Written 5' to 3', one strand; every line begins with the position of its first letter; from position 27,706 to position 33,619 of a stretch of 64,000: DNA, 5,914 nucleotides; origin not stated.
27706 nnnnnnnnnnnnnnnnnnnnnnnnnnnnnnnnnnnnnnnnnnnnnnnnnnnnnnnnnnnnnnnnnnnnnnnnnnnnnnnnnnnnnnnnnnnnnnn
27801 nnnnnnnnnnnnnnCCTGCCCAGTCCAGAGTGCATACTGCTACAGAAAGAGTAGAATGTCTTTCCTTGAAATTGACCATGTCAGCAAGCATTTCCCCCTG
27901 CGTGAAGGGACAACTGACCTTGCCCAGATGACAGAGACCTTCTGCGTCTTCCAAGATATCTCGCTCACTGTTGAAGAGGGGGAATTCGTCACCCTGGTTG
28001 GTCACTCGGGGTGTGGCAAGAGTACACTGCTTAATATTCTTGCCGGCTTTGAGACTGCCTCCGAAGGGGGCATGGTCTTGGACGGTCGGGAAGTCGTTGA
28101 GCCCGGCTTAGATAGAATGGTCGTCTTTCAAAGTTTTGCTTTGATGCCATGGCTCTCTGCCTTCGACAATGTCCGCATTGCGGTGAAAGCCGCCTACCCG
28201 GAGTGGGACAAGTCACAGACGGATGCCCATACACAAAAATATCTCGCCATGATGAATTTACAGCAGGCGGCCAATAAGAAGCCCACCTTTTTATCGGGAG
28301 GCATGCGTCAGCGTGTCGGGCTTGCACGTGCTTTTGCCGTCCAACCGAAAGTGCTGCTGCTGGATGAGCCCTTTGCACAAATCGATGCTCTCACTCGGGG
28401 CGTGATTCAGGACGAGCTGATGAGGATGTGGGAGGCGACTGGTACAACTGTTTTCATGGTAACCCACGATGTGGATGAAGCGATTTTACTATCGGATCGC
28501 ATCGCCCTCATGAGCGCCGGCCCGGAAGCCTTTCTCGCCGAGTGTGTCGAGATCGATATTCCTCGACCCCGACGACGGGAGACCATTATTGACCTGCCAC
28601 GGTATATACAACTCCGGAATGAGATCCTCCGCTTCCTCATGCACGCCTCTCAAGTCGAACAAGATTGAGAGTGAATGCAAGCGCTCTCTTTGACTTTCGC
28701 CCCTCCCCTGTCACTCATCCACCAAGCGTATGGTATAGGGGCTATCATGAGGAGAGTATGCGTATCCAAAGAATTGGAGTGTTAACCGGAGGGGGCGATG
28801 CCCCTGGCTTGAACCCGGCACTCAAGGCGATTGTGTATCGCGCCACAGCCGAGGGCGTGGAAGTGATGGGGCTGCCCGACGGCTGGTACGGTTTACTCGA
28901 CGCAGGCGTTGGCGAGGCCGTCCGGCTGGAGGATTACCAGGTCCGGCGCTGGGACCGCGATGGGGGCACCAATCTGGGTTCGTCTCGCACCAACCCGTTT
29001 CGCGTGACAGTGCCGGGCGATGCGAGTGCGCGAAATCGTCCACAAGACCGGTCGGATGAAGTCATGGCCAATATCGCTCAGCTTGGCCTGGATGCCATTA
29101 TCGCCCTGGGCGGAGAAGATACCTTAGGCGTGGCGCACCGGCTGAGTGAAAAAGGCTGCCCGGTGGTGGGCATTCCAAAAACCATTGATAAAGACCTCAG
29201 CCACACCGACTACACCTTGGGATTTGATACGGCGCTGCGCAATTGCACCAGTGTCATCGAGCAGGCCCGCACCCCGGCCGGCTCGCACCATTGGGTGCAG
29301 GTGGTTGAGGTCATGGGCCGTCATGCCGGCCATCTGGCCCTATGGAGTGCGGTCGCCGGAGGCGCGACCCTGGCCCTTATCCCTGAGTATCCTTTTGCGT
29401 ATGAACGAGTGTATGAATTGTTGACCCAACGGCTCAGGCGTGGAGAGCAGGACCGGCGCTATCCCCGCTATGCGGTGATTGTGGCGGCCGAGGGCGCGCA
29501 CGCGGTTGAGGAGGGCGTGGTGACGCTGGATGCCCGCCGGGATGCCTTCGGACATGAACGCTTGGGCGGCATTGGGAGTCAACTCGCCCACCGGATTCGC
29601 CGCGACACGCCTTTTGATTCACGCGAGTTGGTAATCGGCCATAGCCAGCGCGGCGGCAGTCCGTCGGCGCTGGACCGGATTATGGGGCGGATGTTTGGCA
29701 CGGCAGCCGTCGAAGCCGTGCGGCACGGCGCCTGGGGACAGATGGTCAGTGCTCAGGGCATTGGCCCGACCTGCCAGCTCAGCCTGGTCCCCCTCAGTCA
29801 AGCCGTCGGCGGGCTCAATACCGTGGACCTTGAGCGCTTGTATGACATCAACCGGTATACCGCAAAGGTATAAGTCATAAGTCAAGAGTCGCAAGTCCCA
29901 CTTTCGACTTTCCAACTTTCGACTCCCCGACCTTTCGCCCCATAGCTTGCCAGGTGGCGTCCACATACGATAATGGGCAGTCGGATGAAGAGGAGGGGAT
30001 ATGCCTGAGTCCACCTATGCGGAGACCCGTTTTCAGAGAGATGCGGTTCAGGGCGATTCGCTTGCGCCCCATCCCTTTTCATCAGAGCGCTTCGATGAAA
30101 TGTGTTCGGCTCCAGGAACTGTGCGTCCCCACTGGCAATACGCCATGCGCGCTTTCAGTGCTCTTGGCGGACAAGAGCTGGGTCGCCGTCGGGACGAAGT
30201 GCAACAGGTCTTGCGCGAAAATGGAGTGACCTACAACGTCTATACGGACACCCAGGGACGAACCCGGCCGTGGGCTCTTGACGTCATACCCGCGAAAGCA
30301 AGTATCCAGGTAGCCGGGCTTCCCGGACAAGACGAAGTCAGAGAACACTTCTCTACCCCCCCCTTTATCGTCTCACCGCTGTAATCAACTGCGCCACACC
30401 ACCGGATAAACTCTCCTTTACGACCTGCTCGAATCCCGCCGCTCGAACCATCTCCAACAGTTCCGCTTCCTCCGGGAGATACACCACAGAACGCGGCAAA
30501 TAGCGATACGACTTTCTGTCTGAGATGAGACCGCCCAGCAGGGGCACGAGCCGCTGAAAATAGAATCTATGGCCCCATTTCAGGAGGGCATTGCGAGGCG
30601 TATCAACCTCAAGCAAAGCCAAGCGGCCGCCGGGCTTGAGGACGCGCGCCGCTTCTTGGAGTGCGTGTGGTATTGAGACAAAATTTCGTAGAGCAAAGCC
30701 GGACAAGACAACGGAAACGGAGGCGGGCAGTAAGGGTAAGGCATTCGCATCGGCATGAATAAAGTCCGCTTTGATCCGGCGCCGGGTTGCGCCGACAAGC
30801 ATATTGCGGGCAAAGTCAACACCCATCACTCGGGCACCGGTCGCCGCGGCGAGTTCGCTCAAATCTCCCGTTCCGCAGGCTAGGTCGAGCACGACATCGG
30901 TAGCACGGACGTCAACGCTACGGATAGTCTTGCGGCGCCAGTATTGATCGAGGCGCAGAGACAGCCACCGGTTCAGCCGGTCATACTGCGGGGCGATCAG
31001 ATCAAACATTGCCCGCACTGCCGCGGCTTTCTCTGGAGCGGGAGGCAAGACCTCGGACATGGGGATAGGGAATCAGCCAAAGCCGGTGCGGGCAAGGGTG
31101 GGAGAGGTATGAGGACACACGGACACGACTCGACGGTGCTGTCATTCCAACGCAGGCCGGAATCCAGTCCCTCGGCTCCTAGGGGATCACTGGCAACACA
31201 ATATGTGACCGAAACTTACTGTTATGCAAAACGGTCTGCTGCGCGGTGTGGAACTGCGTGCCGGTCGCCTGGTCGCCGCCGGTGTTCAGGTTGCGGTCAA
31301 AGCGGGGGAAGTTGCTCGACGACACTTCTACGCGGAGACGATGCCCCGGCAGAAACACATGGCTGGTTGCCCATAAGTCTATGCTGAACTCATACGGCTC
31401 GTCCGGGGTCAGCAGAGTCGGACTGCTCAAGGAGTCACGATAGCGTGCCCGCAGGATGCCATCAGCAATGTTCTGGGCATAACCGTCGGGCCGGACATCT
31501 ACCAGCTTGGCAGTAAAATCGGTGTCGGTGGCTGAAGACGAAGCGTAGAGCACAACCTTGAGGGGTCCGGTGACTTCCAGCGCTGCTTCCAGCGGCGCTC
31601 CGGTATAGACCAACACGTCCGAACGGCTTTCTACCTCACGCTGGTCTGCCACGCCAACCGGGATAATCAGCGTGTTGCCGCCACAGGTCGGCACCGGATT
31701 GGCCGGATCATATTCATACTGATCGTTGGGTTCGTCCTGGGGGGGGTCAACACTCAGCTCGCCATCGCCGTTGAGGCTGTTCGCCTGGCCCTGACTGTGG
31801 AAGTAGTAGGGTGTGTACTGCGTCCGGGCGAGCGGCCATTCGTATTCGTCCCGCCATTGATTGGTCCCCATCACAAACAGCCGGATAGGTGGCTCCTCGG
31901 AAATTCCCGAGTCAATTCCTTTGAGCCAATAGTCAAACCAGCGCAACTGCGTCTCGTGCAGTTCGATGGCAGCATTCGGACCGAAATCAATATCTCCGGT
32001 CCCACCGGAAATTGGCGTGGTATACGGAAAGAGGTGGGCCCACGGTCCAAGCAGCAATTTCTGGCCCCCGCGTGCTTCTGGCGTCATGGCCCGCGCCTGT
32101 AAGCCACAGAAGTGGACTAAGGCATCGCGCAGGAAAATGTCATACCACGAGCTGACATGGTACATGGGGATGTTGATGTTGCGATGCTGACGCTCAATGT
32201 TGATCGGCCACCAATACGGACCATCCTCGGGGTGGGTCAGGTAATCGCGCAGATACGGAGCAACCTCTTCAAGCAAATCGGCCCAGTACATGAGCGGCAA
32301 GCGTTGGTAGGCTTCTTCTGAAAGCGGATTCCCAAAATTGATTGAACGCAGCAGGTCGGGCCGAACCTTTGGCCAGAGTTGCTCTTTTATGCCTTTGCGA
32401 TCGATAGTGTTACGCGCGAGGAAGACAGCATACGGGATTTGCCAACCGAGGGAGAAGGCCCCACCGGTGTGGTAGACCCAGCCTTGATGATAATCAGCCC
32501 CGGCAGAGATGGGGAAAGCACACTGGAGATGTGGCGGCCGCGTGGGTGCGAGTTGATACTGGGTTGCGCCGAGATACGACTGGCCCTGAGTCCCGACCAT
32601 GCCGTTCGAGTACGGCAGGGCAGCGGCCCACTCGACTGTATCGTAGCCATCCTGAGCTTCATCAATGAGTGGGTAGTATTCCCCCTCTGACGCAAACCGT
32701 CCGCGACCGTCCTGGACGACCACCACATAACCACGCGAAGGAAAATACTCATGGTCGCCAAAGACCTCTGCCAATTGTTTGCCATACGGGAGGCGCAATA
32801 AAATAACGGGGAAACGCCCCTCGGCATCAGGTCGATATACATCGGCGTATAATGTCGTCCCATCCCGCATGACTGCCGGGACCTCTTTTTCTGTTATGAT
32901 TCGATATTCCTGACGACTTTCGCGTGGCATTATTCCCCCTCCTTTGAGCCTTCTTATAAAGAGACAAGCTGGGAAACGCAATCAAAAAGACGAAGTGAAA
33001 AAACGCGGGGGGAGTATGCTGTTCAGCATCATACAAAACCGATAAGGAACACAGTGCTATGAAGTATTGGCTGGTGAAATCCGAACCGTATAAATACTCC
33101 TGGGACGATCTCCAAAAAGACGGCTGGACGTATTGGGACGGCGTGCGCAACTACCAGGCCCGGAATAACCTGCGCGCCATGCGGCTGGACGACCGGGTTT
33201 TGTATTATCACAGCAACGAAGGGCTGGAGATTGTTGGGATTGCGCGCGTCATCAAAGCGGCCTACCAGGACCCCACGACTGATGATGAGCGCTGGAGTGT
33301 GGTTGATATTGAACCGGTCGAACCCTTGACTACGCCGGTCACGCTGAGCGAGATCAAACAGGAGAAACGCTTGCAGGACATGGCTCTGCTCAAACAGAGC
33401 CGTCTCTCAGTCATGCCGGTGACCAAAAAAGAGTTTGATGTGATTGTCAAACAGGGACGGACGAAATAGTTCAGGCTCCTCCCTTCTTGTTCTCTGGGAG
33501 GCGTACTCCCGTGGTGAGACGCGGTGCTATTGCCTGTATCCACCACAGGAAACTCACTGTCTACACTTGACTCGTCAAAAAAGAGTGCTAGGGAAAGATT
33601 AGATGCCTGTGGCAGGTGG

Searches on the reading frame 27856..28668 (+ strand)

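Call 55: search_protein_families(library=pfam, proteins=[window:27856-28668:+], max_evalue=0.0001)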
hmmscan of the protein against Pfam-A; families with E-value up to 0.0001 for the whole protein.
window:27856-28668:+ (270 aa): 3 families
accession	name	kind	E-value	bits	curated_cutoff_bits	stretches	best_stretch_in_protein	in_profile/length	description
PF00005.33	ABC_tran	-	2.8e-32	112.6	25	1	33-174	2-137/137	ABC transporter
PF13304.12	AAA_21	-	4.7e-05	24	27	0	149-205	241-299/304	AAA domain, putative AbiEii toxin, Type IV TA system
PF03193.22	RsgA_GTPase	-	6.7e-05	23.2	30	0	38-65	103-129/174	RsgA GTPase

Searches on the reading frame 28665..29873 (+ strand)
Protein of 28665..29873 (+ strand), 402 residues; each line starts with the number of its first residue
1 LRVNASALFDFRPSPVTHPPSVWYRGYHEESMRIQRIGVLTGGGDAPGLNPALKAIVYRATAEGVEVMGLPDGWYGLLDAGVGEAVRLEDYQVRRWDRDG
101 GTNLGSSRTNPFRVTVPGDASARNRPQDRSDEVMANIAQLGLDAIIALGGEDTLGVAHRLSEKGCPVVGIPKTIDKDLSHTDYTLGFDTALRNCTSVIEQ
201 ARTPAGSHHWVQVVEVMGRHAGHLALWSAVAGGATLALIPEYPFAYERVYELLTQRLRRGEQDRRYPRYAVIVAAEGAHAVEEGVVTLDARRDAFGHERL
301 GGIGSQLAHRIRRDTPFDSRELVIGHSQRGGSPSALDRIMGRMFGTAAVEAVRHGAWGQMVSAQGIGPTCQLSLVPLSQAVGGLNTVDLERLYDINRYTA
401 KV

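Call 55: search_protein_families(library=pfam, proteins=[window:28665-29873:+], max_evalue=0.0001)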
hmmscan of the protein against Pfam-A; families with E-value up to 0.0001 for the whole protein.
window:28665-29873:+ (402 aa): 1 family
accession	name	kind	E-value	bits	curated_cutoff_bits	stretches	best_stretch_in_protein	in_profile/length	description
PF00365.25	PFK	-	1e-84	284.7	30.9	1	36-352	1-277/277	Phosphofructokinase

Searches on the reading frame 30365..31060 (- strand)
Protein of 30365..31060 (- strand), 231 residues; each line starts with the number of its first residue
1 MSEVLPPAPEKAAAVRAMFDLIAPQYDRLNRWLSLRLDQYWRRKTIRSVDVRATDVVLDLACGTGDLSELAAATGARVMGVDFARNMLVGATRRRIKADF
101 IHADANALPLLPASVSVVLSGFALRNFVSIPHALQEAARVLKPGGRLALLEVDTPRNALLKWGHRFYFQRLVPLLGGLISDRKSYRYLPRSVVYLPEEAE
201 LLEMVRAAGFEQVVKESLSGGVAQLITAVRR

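Call 58: search_protein_families(library=pfam, proteins=[window:30365-31060:-], max_evalue=0.0001)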
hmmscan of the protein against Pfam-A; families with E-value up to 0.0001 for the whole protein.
window:30365-31060:- (231 aa): 6 families
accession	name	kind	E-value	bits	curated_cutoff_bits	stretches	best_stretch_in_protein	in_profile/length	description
PF01209.24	Ubie_methyltran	-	2.2e-46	158.5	20.1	1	11-228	5-231/233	ubiE/COQ5 methyltransferase family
PF08241.18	Methyltransf_11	-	2.2e-19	70.3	21.2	1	58-148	1-94/95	Methyltransferase domain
PF13649.12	Methyltransf_25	-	1.2e-18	68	27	1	57-145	1-97/97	Methyltransferase domain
PF13847.12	Methyltransf_31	-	1.3e-13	51.3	27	1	55-154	5-114/145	Methyltransferase domain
PF13489.12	Methyltransf_23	-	1.3e-10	41.7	27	1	52-211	21-160/164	Methyltransferase domain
PF08242.18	Methyltransf_12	-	2.6e-10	41.4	30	1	58-147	1-98/98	Methyltransferase domain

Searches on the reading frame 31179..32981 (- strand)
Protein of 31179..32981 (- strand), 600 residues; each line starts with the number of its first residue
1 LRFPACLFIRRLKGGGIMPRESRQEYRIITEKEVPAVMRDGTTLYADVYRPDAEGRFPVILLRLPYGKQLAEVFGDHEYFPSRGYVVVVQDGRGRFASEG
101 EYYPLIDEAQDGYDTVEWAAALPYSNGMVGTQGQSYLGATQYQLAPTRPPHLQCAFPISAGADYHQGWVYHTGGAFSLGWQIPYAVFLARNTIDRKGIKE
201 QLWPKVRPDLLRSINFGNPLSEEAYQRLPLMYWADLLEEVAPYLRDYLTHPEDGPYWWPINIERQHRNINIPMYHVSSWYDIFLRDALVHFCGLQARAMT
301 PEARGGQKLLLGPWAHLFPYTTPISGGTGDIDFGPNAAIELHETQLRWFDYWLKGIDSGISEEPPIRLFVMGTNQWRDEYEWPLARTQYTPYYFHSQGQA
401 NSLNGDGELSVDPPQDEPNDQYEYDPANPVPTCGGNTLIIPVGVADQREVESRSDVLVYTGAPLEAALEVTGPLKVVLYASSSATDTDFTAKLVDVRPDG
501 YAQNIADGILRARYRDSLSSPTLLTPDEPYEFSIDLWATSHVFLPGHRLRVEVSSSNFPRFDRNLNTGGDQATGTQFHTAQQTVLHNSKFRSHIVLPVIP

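Call 58: search_protein_families(library=pfam, proteins=[window:31179-32981:-], max_evalue=0.0001)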
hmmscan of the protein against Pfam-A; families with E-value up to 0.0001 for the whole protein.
window:31179-32981:- (600 aa): 2 families
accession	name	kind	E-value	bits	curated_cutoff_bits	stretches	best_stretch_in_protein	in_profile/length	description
PF08530.16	PepX_C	-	1.6e-56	192.1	22.5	1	359-594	2-216/217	X-Pro dipeptidyl-peptidase C-terminal non-catalytic domain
PF02129.25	Peptidase_S15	-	6.2e-54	183.9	23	1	40-317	1-261/262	X-Pro dipeptidyl-peptidase (S15 family)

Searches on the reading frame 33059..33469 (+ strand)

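Call 58: search_protein_families(library=pfam, proteins=[window:33059-33469:+], max_evalue=0.0001)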
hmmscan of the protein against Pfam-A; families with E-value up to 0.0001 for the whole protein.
window:33059-33469:+ (136 aa): 1 family
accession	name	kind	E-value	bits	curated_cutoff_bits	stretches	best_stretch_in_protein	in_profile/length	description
PF01878.24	EVE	-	4.6e-51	173.1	23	1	2-131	1-144/145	EVE domain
